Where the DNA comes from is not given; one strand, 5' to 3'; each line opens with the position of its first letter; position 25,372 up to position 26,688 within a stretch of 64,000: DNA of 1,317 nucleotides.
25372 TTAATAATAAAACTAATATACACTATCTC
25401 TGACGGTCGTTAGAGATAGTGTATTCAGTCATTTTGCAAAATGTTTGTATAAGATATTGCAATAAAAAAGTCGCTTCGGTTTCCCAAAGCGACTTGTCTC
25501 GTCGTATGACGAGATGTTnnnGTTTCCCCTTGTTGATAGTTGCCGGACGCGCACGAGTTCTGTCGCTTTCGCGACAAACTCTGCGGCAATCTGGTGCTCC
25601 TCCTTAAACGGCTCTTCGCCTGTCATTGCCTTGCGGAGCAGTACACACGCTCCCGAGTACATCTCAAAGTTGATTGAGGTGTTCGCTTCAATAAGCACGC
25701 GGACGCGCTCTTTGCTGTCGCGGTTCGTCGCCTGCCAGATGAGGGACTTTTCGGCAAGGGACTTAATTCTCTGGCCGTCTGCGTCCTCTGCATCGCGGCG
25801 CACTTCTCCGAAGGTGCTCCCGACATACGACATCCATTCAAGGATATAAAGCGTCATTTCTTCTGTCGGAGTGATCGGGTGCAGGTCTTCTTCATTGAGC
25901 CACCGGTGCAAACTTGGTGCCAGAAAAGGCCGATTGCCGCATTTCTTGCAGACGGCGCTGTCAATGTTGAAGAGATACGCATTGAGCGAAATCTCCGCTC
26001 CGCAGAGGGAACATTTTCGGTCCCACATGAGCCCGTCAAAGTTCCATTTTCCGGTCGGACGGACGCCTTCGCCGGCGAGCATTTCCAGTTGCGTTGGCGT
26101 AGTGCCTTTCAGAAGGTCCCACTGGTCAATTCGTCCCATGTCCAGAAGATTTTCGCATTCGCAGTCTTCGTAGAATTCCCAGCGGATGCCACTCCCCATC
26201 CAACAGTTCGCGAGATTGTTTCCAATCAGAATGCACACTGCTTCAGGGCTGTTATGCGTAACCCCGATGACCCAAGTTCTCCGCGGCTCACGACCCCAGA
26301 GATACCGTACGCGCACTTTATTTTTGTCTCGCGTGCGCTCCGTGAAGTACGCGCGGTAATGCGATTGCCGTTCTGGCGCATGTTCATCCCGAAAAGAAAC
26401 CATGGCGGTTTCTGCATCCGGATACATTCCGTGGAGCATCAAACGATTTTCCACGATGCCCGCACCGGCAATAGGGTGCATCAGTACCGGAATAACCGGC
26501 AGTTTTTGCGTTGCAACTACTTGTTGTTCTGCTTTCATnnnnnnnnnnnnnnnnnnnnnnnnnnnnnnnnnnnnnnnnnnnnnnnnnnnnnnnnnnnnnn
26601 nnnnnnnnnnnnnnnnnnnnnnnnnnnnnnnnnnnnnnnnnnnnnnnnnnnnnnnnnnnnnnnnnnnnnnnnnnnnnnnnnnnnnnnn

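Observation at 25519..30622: Unrecognised four-gene module: two tandem paralogous Zn-ribbon proteins divergent from a membrane protein coupled to a membrane-anchored pseudo-two-domain Clp ATPase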

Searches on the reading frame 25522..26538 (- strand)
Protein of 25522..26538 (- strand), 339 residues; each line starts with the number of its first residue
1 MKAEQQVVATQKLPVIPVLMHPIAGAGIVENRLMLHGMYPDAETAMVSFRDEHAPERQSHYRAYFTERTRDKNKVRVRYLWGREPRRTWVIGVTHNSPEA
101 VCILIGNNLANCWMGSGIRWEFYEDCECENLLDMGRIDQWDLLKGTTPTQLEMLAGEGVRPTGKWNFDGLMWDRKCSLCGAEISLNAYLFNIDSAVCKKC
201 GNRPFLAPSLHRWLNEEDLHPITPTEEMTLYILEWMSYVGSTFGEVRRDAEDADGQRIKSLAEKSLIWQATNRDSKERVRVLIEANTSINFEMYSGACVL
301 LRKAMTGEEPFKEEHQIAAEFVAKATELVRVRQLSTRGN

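Call 4: search_protein_families(library=pfam, proteins=[window:25522-26538:-], max_evalue=1)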
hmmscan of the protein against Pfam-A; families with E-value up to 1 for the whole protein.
window:25522-26538:- (339 aa): 2 families
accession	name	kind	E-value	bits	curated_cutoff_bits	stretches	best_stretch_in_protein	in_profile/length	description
PF14471.11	DUF4428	-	0.013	15.8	27.8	1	175-203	1-29/51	Domain of unknown function (DUF4428)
PF13240.11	Zn_Ribbon_1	-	0.23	11.7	25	0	175-187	1-13/23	zinc-ribbon domain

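Call 5: search_protein_families(library=ncbifam, proteins=[window:25522-26538:-], max_evalue=1)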
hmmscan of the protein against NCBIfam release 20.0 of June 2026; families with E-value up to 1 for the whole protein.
window:25522-26538:- (339 aa): 0 families

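Call 6: search_protein_families(library=padloc, proteins=[window:25522-26538:-], max_evalue=1)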
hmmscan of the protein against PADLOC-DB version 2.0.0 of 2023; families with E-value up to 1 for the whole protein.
window:25522-26538:- (339 aa): 0 families

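Call 7: search_protein_families(library=phrogs, proteins=[window:25522-26538:-], max_evalue=1)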
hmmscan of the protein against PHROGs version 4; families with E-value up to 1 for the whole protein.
window:25522-26538:- (339 aa): 4 families
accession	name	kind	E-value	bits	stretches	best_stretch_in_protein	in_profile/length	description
phrog_24018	-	unknown function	0.018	16.2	1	170-189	7-26/59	-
phrog_888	-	unknown function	0.038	14.7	1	174-201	8-36/271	-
phrog_22937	-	unknown function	0.17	12.2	0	244-296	145-195/292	-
phrog_4852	-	unknown function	0.32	11.6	1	173-202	13-37/194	-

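Call 16: search_protein_representatives(protein=window:25522-26538:-)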
Query: 339 residues. Proteins with E-value up to 0.001 (for the whole library): 71; up to 1e-10: 44; up to 1e-30: 21. The best 71 are listed.
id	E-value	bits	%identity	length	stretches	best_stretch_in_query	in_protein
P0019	1.2e-232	787.6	100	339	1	1-339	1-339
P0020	6.3e-87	308.5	45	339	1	11-336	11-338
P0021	1.7e-78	280.8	43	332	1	5-337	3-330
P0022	3.4e-78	279.8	43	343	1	5-335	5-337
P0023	1.5e-77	277.6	42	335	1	6-337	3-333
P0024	3.8e-74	266.5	40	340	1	6-337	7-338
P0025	1.5e-72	261.2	40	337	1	12-336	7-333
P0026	4.2e-68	246.6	38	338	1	11-337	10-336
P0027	1.0e-67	245.3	40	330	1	9-336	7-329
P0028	2.2e-66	241.0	42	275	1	73-336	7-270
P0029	3.9e-63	230.3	69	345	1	5-157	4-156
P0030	4.6e-57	210.3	61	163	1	178-337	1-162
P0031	2.3e-53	198.2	34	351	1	11-337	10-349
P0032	2.2e-47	178.5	34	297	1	11-294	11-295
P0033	2.2e-41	158.8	37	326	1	11-260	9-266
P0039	2.3e-32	129.1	32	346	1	11-323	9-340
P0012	2.1e-15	73.4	32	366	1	62-208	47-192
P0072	6.3e-06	42.2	29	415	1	56-201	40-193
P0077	3.1e-04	36.6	31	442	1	116-203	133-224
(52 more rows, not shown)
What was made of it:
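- The family is very rare, unlike transposases (call 16).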

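Call 27: predict_structure(alignment_id=A2)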
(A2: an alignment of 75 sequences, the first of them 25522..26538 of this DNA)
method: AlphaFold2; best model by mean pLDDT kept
length: 339 residues; sequences in the alignment: 75
mean_pLDDT: 94.6   pTM: 0.88
mean pLDDT of the five models: 94.6, 94.6, 94.4, 94.0, 93.9
residues with pLDDT >= 90: 308; 70-90: 21; 50-70: 5; < 50: 5
segments of 3 or more residues with pLDDT < 50: 1-3
pLDDT, mean of each block of 10 residues (from residue 1): 52 93 97 96 97 97 97 98 87 98 98 96 96 98 97 98 97 98 98 98 98 93 88 97 98 97 96 97 96 98 98 96 95 84
secondary structure, 60 per line:
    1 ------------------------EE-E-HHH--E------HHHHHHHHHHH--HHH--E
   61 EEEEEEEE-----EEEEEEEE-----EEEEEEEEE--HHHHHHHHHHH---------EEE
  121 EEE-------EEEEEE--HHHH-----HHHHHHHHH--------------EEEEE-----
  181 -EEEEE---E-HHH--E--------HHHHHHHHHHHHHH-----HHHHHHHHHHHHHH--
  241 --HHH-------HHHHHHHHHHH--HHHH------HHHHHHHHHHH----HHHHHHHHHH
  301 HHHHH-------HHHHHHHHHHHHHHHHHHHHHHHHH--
elements in order: H42-52 E60-68 E74-81 E87-95 H98-108 E118-123 E131-136 H139-142 H148-156 E171-175 E182-186 H206-219 H225-238 H253-263 H266-269 H276-286 H291-305 H313-337
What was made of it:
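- The model has pLDDT 94.6 (call 27).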

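Call 29: find_related_loci(query=window:25522-26538:-, collection=genome_contigs, flank=10000)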
Query window:25522-26538:- (339 aa) in genome_contigs; peptide patterns used: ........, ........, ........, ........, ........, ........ (x = any residue, [..] = any of these).
16 stretches matched a pattern, but none encodes a relative of the query by tblastn (E <= 1e-3).
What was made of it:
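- Tried and rejected: It found nothing with the single protein (call 29).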

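Call 32: find_related_loci(query=A3, collection=genome_contigs, flank=10000)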
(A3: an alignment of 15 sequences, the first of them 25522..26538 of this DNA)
Query A3 (339 aa) in genome_contigs; peptide patterns used: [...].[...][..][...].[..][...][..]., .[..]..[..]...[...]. (x = any residue, [..] = any of these).
131 stretches matched a pattern; 6 encode a relative of the query (tblastn E <= 1e-3); 5 distinct loci.
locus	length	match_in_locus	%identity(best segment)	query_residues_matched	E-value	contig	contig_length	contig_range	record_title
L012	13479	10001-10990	50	7-336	4e-109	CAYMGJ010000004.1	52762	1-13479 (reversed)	MAG TPA_asm: uncultured Candidatus Saccharibacteria bacterium isolate SRP219642_co3_496 genome assembly, contig: NODE_52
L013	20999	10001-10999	43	6-336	3e-87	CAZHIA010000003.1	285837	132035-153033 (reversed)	MAG TPA_asm: uncultured Candidatus Saccharibacteria bacterium isolate SRP257259_co1_13 genome assembly, contig: NODE_21_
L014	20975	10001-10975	38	7-336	1e-74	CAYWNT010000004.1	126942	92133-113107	MAG TPA_asm: uncultured Gammaproteobacteria bacterium isolate SRP077602_co7_178 genome assembly, contig: NODE_332_length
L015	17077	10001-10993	50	7-336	8e-105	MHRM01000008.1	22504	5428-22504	MAG: Candidatus Taylorbacteria bacterium RIFCSPHIGHO2_02_FULL_44_12 rifcsphigho2_02_scaffold_3493, whole genome shotgun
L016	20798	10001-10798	31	13-268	3e-37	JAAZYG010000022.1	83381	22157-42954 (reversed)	MAG: Candidatus Uhrbacteria bacterium isolate bin41o c_000000188783, whole genome shotgun sequence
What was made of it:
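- Rarity: 71 representatives among 1.84e9 clusters (call 16) and 5 of 185,579 species genomes (call 32). The distribution is extremely patchy (calls 16, 32).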

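Call 41: find_related_loci(query=A3, collection=viral_contigs, flank=10000)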
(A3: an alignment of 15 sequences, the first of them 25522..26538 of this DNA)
Query A3 (339 aa) in viral_contigs; peptide patterns used: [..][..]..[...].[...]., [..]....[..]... (x = any residue, [..] = any of these).
28 stretches matched a pattern, but none encodes a relative of the query by tblastn (E <= 1e-3).

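Call 42: fold_search(model_id=the predicted structure, library=pdb)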
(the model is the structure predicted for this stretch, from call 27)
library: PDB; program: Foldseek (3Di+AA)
matches with E <= 10: 383; with E <= 0.001: 0
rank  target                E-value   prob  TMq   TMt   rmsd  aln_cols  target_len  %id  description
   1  1v4s                  1.2e-01  0.08  0.13  0.11  19.9       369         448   11  Crystal structure of human glucokinase (released 2004-03-30)
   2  3hm8_A                1.3e-01  0.08  0.12  0.10  20.4       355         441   11  Crystal structure of the C-terminal Hexokinase domain of human HK3 (released 2009-08-11)
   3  7t78_B                1.4e-01  0.06  0.11  0.09  20.3       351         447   10  CRYSTAL STRUCTURE OF GLUCOKINASE (HEXOKINASE 4) COMPLEXED WITH LIGAND DIETHYL ({2-[3-(4-METHANESULFONYLPHENO XY)-5-{[( (released 2022-03-02)
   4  4foi_A                1.6e-01  0.06  0.12  0.06  20.9       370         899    9  Crystal Structure of recombinant human Hexokinase type I mutant D413N with Glucose 1,6-bisphosphate (released 2013-07-03)
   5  3qic                  2.7e-01  0.03  0.10  0.08  19.6       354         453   10  The structure of human glucokinase E339K mutation (released 2011-06-01)
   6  3vev                  2.8e-01  0.04  0.11  0.09  19.8       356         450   10  Glucokinase in complex with an activator and glucose (released 2012-02-08)
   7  3hm8_C                3.2e-01  0.06  0.12  0.10  20.5       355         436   10  Crystal structure of the C-terminal Hexokinase domain of human HK3 (released 2009-08-11)
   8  3imx                  3.3e-01  0.04  0.12  0.10  20.4       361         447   11  Crystal Structure of human glucokinase in complex with a synthetic activator (released 2009-10-06)
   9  3hm8_D                3.7e-01  0.05  0.12  0.10  20.4       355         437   10  Crystal structure of the C-terminal Hexokinase domain of human HK3 (released 2009-08-11)
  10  1dgk                  3.9e-01  0.04  0.12  0.06  21.6       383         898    8  MUTANT MONOMER OF RECOMBINANT HUMAN HEXOKINASE TYPE I WITH GLUCOSE AND ADP IN THE ACTIVE SITE (released 2000-03-08)
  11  1hkb_A                4.2e-01  0.04  0.11  0.06  21.3       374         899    8  CRYSTAL STRUCTURE OF RECOMBINANT HUMAN BRAIN HEXOKINASE TYPE I COMPLEXED WITH GLUCOSE AND GLUCOSE-6-PHOSPHATE (released 1998-06-03)
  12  1uwb_A                4.4e-01  0.08  0.14  0.10  20.1       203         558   10  TYR 181 CYS HIV-1 RT/8-CL TIBO (released 1997-05-15)
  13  7t79_B                4.4e-01  0.04  0.11  0.09  20.5       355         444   10  CRYSTAL STRUCTURE OF GLUCOKINASE (HEXOKINASE 4) COMPLEXED WITH LIGAND AKA DIETHYL {[3-(3-{[5-(AZETIDINE-1-CARBON YL)PY (released 2022-03-02)
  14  4iwv                  5.2e-01  0.04  0.12  0.10  21.4       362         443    9  Crystals structure of Human Glucokinase in complex with small molecule activator (released 2013-04-24)
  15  1qha_A                5.5e-01  0.05  0.14  0.06  21.8       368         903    8  HUMAN HEXOKINASE TYPE I COMPLEXED WITH ATP ANALOGUE AMP-PNP (released 1999-11-10)
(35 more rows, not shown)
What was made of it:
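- On RNase H-like fold enzymes (DDE transposases, RuvC, integrases): Foldseek gives nothing at E<=0.001 (call 42).
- Foldseek against the PDB gives nothing at E<=0.001 (call 42).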

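Call 43: search_solved_structures(query=A2, max_evalue=10)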
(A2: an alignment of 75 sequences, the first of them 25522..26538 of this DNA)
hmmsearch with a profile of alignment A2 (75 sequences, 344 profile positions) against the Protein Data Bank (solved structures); distinct sequences matched with E-value up to 10: 14.
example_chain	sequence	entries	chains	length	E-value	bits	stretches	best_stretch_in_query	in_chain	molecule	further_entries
2cor_A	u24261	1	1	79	0.06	15.6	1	159-190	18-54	PINCH protein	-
9e6q_Ai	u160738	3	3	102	0.072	15.4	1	156-187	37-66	Large ribosomal subunit protein eL43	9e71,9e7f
9v21_sC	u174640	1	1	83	0.11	14.8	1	123-185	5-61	Small ribosomal subunit protein eS27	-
9v1j_sC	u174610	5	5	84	0.11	14.8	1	123-185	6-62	Small ribosomal subunit protein eS27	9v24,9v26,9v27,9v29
8gji_A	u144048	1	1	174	0.5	12.6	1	188-304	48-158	GCG binder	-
9fhl_W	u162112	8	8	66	0.55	12.5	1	154-190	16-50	Small ribosomal subunit protein eS27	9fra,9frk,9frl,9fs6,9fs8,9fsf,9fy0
5n7y_A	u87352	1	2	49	1.4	11.1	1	154-187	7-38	Anti-sigma-G factor Gin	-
9i78_6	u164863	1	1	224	1.7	10.8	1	49-91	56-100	Putative inorganic phosphate transporter protein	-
8u17_C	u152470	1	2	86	2.5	10.3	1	153-194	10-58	Sal-like protein 4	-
7y3m_B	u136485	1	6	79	2.6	10.2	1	154-194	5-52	Sal-like protein 4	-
8k9e_A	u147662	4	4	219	5.8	9.1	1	158-188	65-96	Cytochrome c7-like domain-containing protein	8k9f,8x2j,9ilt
4v4c_B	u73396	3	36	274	5.9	9.1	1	165-246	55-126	Pyrogallol hydroxytransferase small subunit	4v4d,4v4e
1mey_C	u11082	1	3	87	7.9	8.7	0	158-194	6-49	CONSENSUS ZINC FINGER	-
2kmk_A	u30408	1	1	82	9.2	8.4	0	157-174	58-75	Zinc finger protein Gfi-1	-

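Call 44: search_protein_families(library=pfam, alignment_id=A2, max_evalue=0.1)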
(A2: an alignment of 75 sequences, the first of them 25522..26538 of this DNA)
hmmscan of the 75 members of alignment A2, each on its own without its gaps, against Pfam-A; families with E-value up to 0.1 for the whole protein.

A. member 1, window:25522-26538:- (339 aa): 1 family
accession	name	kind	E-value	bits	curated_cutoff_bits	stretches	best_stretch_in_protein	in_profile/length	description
PF14471.11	DUF4428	-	0.013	15.8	27.8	1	175-203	1-29/51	Domain of unknown function (DUF4428)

B. families by the number of members that match (of 75 scanned): 35 families (the first 25 are shown)
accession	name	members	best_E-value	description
PF14471.11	DUF4428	7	0.013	Domain of unknown function (DUF4428)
PF09723.15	Zn_ribbon_8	4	0.028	Zinc ribbon domain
PF13248.11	Zn_ribbon_3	2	0.015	zinc-ribbon domain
PF17283.8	Zn_ribbon_SprT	2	0.018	SprT-like zinc ribbon domain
PF13913.12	zf-C2HC_2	2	0.065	zinc-finger of a C2HC-type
PF15590.11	Imm27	1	0.0042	Immunity protein 27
PF02565.21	RecO_C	1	0.0053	Recombination protein O C terminal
PF03924.19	CHASE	1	0.0056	CHASE domain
PF21315.3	FAN1_HTH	1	0.0091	FAN1, HTH domain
PF00104.35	Hormone_recep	1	0.015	Ligand-binding domain of nuclear hormone receptor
PF21375.2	POT1_C_insert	1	0.017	Protection of telomeres protein 1 (POT1), C-terminal insertion domain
PF23143.1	2TM_P5A-ATPase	1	0.019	P5A-ATPase, transmembrane helical hairpin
PF04641.18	Rtf2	1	0.024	Rtf2 RING-finger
PF14598.12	PAS_11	1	0.025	PAS domain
PF21344.3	Zn_ribbon_LysW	1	0.027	Alpha-aminoadipate carrier protein LysW-like, globular domain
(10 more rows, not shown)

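Call 66: search_protein_families(library=padloc, proteins=[L013:11073-12083:+], max_evalue=0.001)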
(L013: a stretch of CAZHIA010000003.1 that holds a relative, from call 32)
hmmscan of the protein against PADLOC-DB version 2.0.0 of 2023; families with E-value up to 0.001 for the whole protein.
L013:11073-12083:+ (337 aa): 0 families

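Call 67: search_protein_families(library=pfam, proteins=[L013:11073-12083:+, L015:8102-8770:+], max_evalue=0.01)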
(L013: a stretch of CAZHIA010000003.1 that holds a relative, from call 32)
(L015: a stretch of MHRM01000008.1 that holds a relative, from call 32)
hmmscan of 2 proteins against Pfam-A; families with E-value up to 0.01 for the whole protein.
L013:11073-12083:+ (337 aa): 3 families
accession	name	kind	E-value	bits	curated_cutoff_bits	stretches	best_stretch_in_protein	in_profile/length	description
PF18306.6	LDcluster4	-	6.3e-10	39.3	26.3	1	67-161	31-118/151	SLOG cluster4 family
PF18171.6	LSDAT_prok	-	0.0022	17.7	25.4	0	37-198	4-179/195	SLOG in TRPM, prokaryote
PF03641.19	Lysine_decarbox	-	0.003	18.2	27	1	83-161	3-77/131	Possible lysine decarboxylase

L015:8102-8770:+ (223 aa): 2 families
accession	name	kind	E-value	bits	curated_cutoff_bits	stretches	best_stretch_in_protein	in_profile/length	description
PF01471.23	PG_binding_1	-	2.6e-06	27.9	23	1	50-86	2-38/57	Putative peptidoglycan binding domain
PF22021.2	RbmA-like_FnIII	-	0.0098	16.2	27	0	188-220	10-42/111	RbmA-like, FnIII domain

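Call 78: list_cluster_members(proteins=[window:25522-26538:-, window:26538-27617:-, window:28139-30619:+, P0012])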
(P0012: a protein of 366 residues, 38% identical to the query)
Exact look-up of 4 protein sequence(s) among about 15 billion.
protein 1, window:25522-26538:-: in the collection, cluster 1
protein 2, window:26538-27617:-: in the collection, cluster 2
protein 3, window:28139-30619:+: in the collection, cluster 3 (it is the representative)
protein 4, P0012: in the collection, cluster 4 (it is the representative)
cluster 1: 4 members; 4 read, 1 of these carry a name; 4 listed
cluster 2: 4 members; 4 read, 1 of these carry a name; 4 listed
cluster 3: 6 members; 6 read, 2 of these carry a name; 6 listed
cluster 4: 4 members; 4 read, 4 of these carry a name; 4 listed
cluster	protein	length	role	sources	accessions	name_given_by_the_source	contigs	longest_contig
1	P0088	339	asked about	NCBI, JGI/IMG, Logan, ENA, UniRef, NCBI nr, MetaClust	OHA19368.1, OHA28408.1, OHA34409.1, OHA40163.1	MAG: hypothetical protein A3C08_01390 [Candidatus Taylorbacteria bacterium ... | Uncharacterized protein n=1 Tax=Candidatus Taylorbacteria bacterium ... | MAG: hypothetical protein A2670_01600 [Candidatus Taylorbacteria bacterium ...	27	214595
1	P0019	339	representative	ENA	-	-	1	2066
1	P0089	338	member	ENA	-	-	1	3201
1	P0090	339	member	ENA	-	-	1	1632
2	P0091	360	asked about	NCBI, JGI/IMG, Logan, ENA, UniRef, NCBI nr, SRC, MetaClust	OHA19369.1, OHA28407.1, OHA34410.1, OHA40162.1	MAG: hypothetical protein A3C08_01385 [Candidatus Taylorbacteria bacterium ... | Uncharacterized protein n=1 Tax=Candidatus Taylorbacteria bacterium ... | MAG: hypothetical protein A2670_01605 [Candidatus Taylorbacteria bacterium ...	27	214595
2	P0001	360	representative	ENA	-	-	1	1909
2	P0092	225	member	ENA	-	-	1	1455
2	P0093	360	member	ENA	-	-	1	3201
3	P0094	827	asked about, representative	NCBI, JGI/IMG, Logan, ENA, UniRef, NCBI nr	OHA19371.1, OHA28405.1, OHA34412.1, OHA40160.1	MAG: hypothetical protein A3C08_01375 [Candidatus Taylorbacteria bacterium ... | Sigma-54 factor interaction domain-containing protein n=1 Tax=Candidatus Taylorbacteria ... | MAG: hypothetical protein A2670_01615 [Candidatus Taylorbacteria bacterium ...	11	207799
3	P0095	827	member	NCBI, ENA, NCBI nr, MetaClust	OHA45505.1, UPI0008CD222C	MAG: hypothetical protein A3H13_01760 [Candidatus Taylorbacteria bacterium ... | status=active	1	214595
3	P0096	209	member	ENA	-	-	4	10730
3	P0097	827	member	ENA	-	-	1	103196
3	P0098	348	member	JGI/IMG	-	-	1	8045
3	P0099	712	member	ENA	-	-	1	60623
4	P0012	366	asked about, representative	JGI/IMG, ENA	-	RNase P subunit RPR2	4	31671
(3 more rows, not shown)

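Call 79: find_encoding_contigs(protein=P0077, flank=8000, max_places=2)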
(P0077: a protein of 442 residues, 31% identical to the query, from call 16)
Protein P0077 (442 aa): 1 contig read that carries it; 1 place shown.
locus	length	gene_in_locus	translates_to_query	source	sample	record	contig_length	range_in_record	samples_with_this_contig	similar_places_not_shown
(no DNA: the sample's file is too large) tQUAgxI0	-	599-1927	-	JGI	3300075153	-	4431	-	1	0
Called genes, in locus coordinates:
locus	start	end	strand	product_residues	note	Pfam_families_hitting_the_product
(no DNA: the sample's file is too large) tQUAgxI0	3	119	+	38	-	?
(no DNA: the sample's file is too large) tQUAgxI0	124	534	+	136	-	PF00380:Ribosomal_S9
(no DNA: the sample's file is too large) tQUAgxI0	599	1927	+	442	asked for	-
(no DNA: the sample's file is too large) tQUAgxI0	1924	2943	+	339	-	-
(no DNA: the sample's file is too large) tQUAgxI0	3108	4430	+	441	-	?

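Call 81: find_encoding_contigs(protein=P0072, flank=8000, max_places=3)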
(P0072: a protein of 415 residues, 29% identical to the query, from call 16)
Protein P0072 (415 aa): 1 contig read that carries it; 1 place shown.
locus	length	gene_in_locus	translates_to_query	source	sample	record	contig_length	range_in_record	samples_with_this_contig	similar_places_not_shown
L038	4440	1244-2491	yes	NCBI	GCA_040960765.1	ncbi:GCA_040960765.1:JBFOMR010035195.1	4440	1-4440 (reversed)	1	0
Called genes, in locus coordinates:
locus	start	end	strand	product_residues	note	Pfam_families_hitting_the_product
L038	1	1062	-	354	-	?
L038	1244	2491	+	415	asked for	-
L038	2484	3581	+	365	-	-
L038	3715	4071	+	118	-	PF01258:zf-dskA_traR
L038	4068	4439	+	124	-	?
